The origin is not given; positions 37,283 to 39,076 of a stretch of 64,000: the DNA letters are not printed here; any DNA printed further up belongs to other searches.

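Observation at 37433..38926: Reaction-centre cytochrome PufC fused to an OmpA-like peptidoglycan-binding domain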

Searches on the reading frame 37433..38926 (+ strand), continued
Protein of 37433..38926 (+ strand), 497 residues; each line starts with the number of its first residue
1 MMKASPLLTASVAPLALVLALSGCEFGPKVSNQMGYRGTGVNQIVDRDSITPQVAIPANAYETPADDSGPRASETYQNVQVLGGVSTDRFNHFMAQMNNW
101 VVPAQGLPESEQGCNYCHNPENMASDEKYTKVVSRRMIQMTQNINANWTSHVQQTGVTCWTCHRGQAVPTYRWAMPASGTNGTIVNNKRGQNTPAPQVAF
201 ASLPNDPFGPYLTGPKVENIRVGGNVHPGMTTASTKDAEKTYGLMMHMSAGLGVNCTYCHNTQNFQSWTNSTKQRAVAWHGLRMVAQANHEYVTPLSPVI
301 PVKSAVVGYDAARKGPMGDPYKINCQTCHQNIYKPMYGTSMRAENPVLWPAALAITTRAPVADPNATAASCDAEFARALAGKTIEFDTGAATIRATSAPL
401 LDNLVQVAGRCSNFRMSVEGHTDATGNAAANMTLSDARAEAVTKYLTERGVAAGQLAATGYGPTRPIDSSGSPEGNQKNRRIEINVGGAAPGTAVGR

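Call 7: search_solved_structures(query=window:37433-38923:+, max_evalue=0.001, show_alignments=2)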
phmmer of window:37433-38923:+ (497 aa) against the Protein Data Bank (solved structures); distinct sequences matched with E-value up to 0.001: 91 (the best 60 are shown).
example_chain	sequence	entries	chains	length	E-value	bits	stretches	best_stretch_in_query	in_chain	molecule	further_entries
9m8m_C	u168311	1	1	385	5.2e-95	322.3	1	8-368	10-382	Photosynthetic reaction center cytochrome c subunit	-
7c9r_C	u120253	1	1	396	4.8e-87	296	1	14-396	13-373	Photosynthetic reaction center cytochrome c subunit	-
3wmm_C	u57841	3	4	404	3.7e-85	289.8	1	8-369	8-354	Photosynthetic reaction center C subunit | Photosynthetic reaction center cytochrome c subunit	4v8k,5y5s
5b5m_C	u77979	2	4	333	2.4e-84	287.1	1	8-349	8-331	Photosynthetic reaction center cytochrome c subunit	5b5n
8wdu_C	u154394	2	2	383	2.5e-84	287.1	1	9-371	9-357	Photosynthetic reaction center cytochrome c subunit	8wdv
7vrj_C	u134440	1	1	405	1.1e-81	278.4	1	9-373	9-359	Photosynthetic reaction center cytochrome c subunit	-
7c52_C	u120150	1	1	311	1.7e-81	277.7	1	24-349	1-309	Photosynthetic reaction center cytochrome c subunit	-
1eys_C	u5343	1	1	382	3.1e-81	276.9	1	24-373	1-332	PHOTOSYNTHETIC REACTION CENTER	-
8zk2_C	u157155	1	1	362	1.1e-76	261.9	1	24-347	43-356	Photosynthetic reaction center cytochrome c subunit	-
7xxf_C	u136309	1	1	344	8e-72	245.8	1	7-348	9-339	Photosynthetic reaction center cytochrome c subunit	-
8z82_C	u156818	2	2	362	1.7e-69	238.2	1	15-348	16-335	Photosynthetic reaction center cytochrome c subunit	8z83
9j2f_C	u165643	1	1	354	8.2e-66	226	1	7-353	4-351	Photosynthetic reaction center cytochrome c subunit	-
3t6d_C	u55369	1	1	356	2e-65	224.7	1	7-353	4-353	Photosynthetic reaction center cytochrome c subunit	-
2jbl_C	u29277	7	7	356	4.7e-64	220.2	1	7-353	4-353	PHOTOSYNTHETIC REACTION CENTER CYTOCHROME C SUBUNIT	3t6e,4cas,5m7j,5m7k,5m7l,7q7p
1dxr_C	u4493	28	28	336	6.9e-61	209.8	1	27-353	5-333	PHOTOSYNTHETIC REACTION CENTER CYTOCHROME C SUBUNIT | PHOTOSYNTHETIC REACTION CENTER | Photosynthetic reaction center cytochrome C subunit precursor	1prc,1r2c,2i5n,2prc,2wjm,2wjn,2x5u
5wtp_A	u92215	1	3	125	8.1e-26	94.1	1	381-486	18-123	OmpA family protein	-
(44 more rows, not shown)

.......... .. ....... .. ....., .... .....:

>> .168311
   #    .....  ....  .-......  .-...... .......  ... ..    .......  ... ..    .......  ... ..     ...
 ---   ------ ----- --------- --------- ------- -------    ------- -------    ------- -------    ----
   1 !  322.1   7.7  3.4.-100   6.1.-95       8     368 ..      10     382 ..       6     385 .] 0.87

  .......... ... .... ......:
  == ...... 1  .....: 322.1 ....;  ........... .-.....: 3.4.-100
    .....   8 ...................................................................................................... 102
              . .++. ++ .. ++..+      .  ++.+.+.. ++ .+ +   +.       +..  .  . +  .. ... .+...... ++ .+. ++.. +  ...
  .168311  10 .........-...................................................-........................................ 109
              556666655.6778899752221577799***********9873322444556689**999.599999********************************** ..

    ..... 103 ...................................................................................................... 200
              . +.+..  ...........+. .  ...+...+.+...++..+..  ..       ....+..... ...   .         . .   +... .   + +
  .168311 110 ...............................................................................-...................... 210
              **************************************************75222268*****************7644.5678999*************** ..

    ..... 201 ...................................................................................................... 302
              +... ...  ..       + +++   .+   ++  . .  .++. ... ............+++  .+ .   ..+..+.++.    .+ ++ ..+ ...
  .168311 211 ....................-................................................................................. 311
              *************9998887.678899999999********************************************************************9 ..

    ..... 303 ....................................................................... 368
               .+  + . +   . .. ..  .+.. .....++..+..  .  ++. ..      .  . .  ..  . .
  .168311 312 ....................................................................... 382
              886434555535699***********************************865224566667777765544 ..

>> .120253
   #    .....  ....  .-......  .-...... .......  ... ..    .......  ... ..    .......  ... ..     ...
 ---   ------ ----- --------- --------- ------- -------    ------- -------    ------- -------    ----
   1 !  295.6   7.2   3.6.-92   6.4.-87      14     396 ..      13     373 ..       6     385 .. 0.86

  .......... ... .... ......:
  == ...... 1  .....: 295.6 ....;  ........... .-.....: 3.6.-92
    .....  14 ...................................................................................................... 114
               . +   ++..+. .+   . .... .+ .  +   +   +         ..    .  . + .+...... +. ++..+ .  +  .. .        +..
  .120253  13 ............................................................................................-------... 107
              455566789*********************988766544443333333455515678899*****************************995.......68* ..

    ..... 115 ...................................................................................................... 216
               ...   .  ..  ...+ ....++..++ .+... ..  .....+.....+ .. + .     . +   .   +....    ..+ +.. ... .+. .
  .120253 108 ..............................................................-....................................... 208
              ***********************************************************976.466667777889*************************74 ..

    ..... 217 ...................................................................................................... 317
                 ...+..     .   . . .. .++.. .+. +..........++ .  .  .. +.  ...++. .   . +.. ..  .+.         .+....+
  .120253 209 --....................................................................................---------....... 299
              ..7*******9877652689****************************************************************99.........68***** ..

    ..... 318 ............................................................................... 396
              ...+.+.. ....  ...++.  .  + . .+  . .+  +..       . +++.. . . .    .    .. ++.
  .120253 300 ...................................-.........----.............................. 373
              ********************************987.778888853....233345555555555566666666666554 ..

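Call 9: find_related_loci(query=A1, collection=genome_contigs, flank=6000)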
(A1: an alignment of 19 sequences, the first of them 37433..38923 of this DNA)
Query A1 (497 aa) in genome_contigs; peptide patterns used: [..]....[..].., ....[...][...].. (x = any residue, [..] = any of these).
600 stretches matched a pattern (row limit reached: there are more); 585 encode a relative of the query (tblastn E <= 1e-3); the best 80 are kept; 80 distinct loci.
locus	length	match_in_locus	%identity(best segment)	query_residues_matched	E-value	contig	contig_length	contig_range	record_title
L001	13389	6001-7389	68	19-485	0e+0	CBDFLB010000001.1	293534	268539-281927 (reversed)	MAG: Sphingomonas sp. isolate ac9ca599-7ba6-4a44-a109-306d1beaa3fe genome assembly, contig: contig_1, whole genome shotg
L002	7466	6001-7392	58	19-491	0e+0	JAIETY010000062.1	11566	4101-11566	MAG: Sphingomonas sp. isolate time.spades.CONCOCT.2.5kb_086 c_000000000113, whole genome shotgun sequence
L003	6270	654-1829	60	10-401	3e-150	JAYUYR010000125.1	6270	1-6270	MAG: Sphingomonas sp. isolate GL139_UP_metabat_204 GL139_UP_metabat_204_124, whole genome shotgun sequence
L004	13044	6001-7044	64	2-350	1e-142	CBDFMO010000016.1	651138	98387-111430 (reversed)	MAG: Sphingomonas sp. isolate 47e77715-78b7-437a-b3e1-8278db1d53f1 genome assembly, contig: contig_16, whole genome shot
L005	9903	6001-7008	63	10-354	2e-141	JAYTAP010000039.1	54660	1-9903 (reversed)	MAG: Sphingomonas sp. isolate GFS_13946 GFS_13946_38, whole genome shotgun sequence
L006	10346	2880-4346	64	2-486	0e+0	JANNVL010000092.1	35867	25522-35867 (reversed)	MAG: Sphingomonadales bacterium isolate VAR_34_metabat_50 VAR_34_k141_195666, whole genome shotgun sequence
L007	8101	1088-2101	59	2-349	2e-132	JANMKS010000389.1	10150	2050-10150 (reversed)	MAG: Sphingomonas sp. isolate OTE_64_metabat_122 OTE_64_k141_3918460, whole genome shotgun sequence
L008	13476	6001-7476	45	8-486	6e-128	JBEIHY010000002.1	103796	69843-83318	MAG: Hyphomonadaceae bacterium isolate Sample-102-S76-bin-47 Sample_102_S76-bin_47-k141_855047, whole genome shotgun seq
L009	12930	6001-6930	61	24-348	1e-125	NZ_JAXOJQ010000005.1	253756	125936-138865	Sphingomonas sp. RB3P16 Y653_5, whole genome shotgun sequence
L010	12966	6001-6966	58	12-348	3e-123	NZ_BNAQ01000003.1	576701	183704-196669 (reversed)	Sphingomonas glacialis strain CGMCC 1.8957 sequence03, whole genome shotgun sequence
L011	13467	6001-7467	45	7-486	1e-121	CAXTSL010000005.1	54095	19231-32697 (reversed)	MAG TPA_asm: uncultured Sphingomonadaceae bacterium isolate public_SRR11456921_metawrap_bin.24 genome assembly, contig:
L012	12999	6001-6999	57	5-348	3e-120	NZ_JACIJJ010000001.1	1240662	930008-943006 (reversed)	Sphingomonas yantingensis strain DSM 27244 Ga0373344_01, whole genome shotgun sequence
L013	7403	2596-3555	57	15-348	2e-119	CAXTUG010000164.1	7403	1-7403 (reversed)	MAG TPA_asm: uncultured Sphingomonadaceae bacterium isolate public_SRR14721960_metawrap_bin.2 genome assembly, contig: p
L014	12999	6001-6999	57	24-373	1e-118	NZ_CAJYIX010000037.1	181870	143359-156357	MAG: uncultured Sphingomonas sp. isolate S1C5480_SP242, whole genome shotgun sequence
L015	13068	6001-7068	52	11-382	9e-118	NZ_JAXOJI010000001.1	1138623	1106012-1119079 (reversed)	Sphingomonas sp. PB4P5 Y678_1, whole genome shotgun sequence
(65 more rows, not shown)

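Call 40: predict_structure(alignment_id=A1)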
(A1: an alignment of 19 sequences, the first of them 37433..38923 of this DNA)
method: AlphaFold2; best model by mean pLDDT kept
length: 497 residues; sequences in the alignment: 19
mean_pLDDT: 46.8   pTM: 0.34
mean pLDDT of the five models: 46.8, 46.4, 45.4, 45.3, 42.8
residues with pLDDT >= 90: 10; 70-90: 113; 50-70: 39; < 50: 335
segments of 3 or more residues with pLDDT < 50: 1-59, 76-82, 95-107, 109-346, 348-357, 491-497
pLDDT, mean of each block of 10 residues (from residue 1): 36 34 25 26 29 36 61 50 56 48 43 42 39 36 40 36 26 21 22 23 24 25 24 32 37 33 34 36 31 28 28 25 26 28 44 47 78 84 80 84 85 87 75 88 89 85 82 78 75 38
secondary structure, 60 per line:
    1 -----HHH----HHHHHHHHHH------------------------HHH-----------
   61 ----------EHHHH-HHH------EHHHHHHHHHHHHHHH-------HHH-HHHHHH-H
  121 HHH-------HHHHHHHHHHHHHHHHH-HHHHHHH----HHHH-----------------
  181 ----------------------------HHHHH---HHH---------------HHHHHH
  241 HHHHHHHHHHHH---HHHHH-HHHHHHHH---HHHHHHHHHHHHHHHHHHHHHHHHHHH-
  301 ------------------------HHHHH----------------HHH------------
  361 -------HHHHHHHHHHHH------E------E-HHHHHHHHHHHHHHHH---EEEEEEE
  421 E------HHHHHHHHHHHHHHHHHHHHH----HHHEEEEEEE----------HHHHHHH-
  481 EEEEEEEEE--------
elements in order: H13-22 H72-75 H87-101 H113-118 H120-123 H131-147 H149-155 H160-163 H209-213 H235-252 H256-260 H262-269 H273-299 H325-329 H368-379 H395-410 E414-421 H428-448 E456-462 H473-479 E481-489

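Call 41: search_protein_representatives(protein=window:37433-38923:+)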
Query: 497 residues. Proteins with E-value up to 0.001 (for the whole library): 93733; up to 1e-10: 19403; up to 1e-30: 211. The best 150 are listed.
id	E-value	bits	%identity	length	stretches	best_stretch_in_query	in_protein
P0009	1.6e-221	752.7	73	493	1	11-486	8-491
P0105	3.9e-136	471.2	54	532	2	17-369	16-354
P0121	1.7e-123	429.5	49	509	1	9-486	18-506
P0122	7.9e-119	414.1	52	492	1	7-485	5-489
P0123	1.0e-106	374.1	55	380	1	4-372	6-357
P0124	9.8e-103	361.0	53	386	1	17-365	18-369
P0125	5.0e-101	355.4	46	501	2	24-357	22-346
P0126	6.3e-98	345.2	43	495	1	15-493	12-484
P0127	9.5e-98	344.6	44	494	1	31-486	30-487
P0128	5.6e-91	322.3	44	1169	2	8-388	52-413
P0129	9.5e-91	321.5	45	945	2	18-349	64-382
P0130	1.8e-90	320.6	44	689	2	17-349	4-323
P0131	8.0e-90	318.5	42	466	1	11-459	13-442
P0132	8.8e-90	318.3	43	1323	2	18-402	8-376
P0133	1.3e-88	314.4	49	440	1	6-349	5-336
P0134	1.8e-88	314.0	41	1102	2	16-448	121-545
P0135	1.4e-84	301.1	48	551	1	15-374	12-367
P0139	2.9e-81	290.2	43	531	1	14-370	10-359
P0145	5.8e-76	272.7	45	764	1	16-399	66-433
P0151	7.3e-75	269.1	45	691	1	18-374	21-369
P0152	2.2e-74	267.5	48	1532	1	17-348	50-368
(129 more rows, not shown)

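Call 43: search_protein_families(library=pfam, proteins=[P0128, P0129, P0130, P0132, P0134, P0145, P0151, P0152, P0135, P0139], max_evalue=0.0001)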
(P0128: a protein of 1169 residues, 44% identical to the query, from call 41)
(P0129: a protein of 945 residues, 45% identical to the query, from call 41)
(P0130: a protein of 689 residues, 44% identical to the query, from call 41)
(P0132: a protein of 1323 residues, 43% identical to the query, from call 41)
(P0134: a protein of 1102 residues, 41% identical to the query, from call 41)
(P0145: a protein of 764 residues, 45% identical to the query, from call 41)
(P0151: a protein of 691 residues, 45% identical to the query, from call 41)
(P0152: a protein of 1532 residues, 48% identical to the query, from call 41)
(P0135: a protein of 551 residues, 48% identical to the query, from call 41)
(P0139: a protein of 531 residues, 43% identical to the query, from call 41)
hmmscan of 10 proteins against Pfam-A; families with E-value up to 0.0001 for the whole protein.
P0128 (1169 aa): 3 families
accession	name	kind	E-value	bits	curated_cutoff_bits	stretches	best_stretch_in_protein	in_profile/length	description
PF02276.23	CytoC_RC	-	5e-132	440.4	22.4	1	68-377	4-309/310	Photosynthetic reaction centre cytochrome C subunit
PF00691.25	OmpA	-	8.7e-18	64.9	27.2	1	1045-1139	2-98/98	OmpA family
PF14522.11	Cytochrome_C7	-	2.8e-05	24.3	24.8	0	146-202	12-51/67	Cytochrome c7 and related cytochrome c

P0129 (945 aa): 3 families
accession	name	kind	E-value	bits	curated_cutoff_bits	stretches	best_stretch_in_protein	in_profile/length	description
PF02276.23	CytoC_RC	-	1.5e-131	438.9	22.4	1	72-382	4-310/310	Photosynthetic reaction centre cytochrome C subunit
PF00691.25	OmpA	-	2.3e-21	76.4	27.2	1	830-924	2-98/98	OmpA family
PF14522.11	Cytochrome_C7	-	1.2e-05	25.5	24.8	0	150-206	12-51/67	Cytochrome c7 and related cytochrome c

P0130 (689 aa): 3 families
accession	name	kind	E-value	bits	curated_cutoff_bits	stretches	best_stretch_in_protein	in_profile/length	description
PF02276.23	CytoC_RC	-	5.1e-131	437.1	22.4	1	13-323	4-310/310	Photosynthetic reaction centre cytochrome C subunit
PF00691.25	OmpA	-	2.5e-19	69.8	27.2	1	575-669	2-98/98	OmpA family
PF14522.11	Cytochrome_C7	-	2.1e-06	27.9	24.8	0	92-147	13-51/67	Cytochrome c7 and related cytochrome c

P0132 (1323 aa): 4 families
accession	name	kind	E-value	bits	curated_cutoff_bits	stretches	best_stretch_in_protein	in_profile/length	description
PF02276.23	CytoC_RC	-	4.5e-132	440.5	22.4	1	17-325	5-309/310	Photosynthetic reaction centre cytochrome C subunit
PF00691.25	OmpA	-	3.1e-21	76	27.2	1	1208-1302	2-98/98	OmpA family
PF14522.11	Cytochrome_C7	-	5.6e-06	26.5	24.8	0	95-151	13-52/67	Cytochrome c7 and related cytochrome c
PF22113.1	Mtrc-MtrF_II-IV_dom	-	2.3e-05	24.4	30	0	89-149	75-129/176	Outer membrane cytochrome MtrC/MtrF-like, domains II/IV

P0134 (1102 aa): 3 families
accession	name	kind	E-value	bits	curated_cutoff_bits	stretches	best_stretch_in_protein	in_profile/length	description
PF02276.23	CytoC_RC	-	3.3e-128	427.9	22.4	1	131-441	4-310/310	Photosynthetic reaction centre cytochrome C subunit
PF00691.25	OmpA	-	1.2e-23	83.7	27.2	1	985-1080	1-98/98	OmpA family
PF14522.11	Cytochrome_C7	-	1.3e-05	25.4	24.8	0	211-265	14-51/67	Cytochrome c7 and related cytochrome c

P0145 (764 aa): 3 families
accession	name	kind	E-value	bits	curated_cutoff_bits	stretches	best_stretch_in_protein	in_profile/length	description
PF02276.23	CytoC_RC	-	4.4e-130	434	22.4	1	75-385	4-310/310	Photosynthetic reaction centre cytochrome C subunit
PF22113.1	Mtrc-MtrF_II-IV_dom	-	3.8e-06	27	30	0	150-208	77-129/176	Outer membrane cytochrome MtrC/MtrF-like, domains II/IV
PF14522.11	Cytochrome_C7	-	4e-05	23.8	24.8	0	154-210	13-52/67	Cytochrome c7 and related cytochrome c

P0151 (691 aa): 3 families
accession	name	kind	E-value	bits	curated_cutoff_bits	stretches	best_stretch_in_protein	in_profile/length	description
PF02276.23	CytoC_RC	-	5.4e-127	423.9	22.4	1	28-344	1-309/310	Photosynthetic reaction centre cytochrome C subunit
PF22113.1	Mtrc-MtrF_II-IV_dom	-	1.5e-07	31.5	30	0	104-164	75-129/176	Outer membrane cytochrome MtrC/MtrF-like, domains II/IV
PF14522.11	Cytochrome_C7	-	4.6e-05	23.6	24.8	0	252-330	11-53/67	Cytochrome c7 and related cytochrome c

P0152 (1532 aa): 2 families
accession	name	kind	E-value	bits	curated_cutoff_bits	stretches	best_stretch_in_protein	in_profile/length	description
PF02276.23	CytoC_RC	-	1.4e-130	435.7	22.4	1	59-368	4-309/310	Photosynthetic reaction centre cytochrome C subunit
PF14522.11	Cytochrome_C7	-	2.2e-05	24.6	24.8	0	138-193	13-51/67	Cytochrome c7 and related cytochrome c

P0135 (551 aa): 2 families
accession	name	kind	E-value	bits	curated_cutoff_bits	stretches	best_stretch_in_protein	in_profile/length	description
PF02276.23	CytoC_RC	-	5.6e-134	446.8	22.4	1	23-343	1-309/310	Photosynthetic reaction centre cytochrome C subunit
PF22113.1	Mtrc-MtrF_II-IV_dom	-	4e-07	30.2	30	0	249-328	21-92/176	Outer membrane cytochrome MtrC/MtrF-like, domains II/IV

P0139 (531 aa): 3 families
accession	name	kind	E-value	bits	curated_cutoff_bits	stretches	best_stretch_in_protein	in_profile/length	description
PF02276.23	CytoC_RC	-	2.6e-126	421.6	22.4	1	21-337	1-309/310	Photosynthetic reaction centre cytochrome C subunit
PF14522.11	Cytochrome_C7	-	5.3e-07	29.8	24.8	0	102-158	12-51/67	Cytochrome c7 and related cytochrome c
PF22113.1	Mtrc-MtrF_II-IV_dom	-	2.4e-06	27.6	30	0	96-157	74-129/176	Outer membrane cytochrome MtrC/MtrF-like, domains II/IV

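Call 44: list_cluster_members(proteins=[P0128, P0129, P0130, P0132, P0134, P0121, P0122, P0125, P0126, P0127])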
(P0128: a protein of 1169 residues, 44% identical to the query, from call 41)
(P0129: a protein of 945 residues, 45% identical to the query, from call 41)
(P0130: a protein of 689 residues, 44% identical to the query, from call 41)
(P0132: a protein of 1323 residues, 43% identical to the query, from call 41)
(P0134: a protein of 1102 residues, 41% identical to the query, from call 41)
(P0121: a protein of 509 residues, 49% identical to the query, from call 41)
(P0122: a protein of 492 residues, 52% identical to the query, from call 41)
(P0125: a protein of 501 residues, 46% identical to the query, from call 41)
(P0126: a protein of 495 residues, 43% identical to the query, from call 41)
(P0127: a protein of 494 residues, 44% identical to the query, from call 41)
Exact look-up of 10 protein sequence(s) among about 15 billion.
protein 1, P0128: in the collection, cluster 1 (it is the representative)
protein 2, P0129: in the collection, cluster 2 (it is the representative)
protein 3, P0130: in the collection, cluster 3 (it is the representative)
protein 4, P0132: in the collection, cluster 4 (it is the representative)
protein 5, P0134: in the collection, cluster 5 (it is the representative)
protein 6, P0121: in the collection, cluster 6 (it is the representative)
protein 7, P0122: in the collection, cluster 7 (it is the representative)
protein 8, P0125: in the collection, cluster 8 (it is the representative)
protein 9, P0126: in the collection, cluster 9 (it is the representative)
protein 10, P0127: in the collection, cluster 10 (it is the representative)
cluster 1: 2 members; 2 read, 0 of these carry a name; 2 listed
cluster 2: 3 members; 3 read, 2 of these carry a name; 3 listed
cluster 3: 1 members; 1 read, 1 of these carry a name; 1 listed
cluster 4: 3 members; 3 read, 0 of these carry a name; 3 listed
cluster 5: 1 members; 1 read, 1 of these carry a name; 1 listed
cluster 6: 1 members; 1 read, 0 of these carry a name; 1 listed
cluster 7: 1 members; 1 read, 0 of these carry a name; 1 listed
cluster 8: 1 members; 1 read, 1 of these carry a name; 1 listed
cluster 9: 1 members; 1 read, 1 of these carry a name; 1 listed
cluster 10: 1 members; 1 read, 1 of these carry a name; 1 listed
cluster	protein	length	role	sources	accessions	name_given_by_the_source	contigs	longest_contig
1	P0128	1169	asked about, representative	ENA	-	-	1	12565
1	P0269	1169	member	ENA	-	-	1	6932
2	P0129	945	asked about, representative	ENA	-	-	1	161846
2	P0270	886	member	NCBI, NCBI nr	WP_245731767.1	photosynthetic reaction center cytochrome PufC [Thiocapsa roseopersicina]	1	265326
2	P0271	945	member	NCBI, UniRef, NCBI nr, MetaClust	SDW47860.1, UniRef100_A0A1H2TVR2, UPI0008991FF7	Outer membrane protein OmpA [Thiocapsa roseopersicina] | Photosynthetic reaction center cytochrome c subunit n=2 Tax=Thiocapsa roseopersicina ... | status=active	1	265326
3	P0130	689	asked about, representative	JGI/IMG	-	outer membrane protein OmpA-like peptidoglycan-associated protein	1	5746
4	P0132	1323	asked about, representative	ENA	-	-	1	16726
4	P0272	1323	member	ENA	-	-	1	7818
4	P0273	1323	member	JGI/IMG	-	-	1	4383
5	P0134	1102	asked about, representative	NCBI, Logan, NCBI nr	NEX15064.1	MAG: hypothetical protein C1943_00130 [Halochromatium sp.] | hypothetical protein [Halochromatium sp.]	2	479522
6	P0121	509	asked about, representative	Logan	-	-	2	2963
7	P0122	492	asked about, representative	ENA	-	-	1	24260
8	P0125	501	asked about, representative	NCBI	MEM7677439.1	MAG: photosynthetic reaction center cytochrome PufC [Myxococcota bacterium]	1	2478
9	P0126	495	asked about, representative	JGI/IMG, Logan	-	photosynthetic reaction center cytochrome c subunit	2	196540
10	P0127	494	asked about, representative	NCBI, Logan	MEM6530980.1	MAG: photosynthetic reaction center cytochrome PufC [Myxococcota bacterium]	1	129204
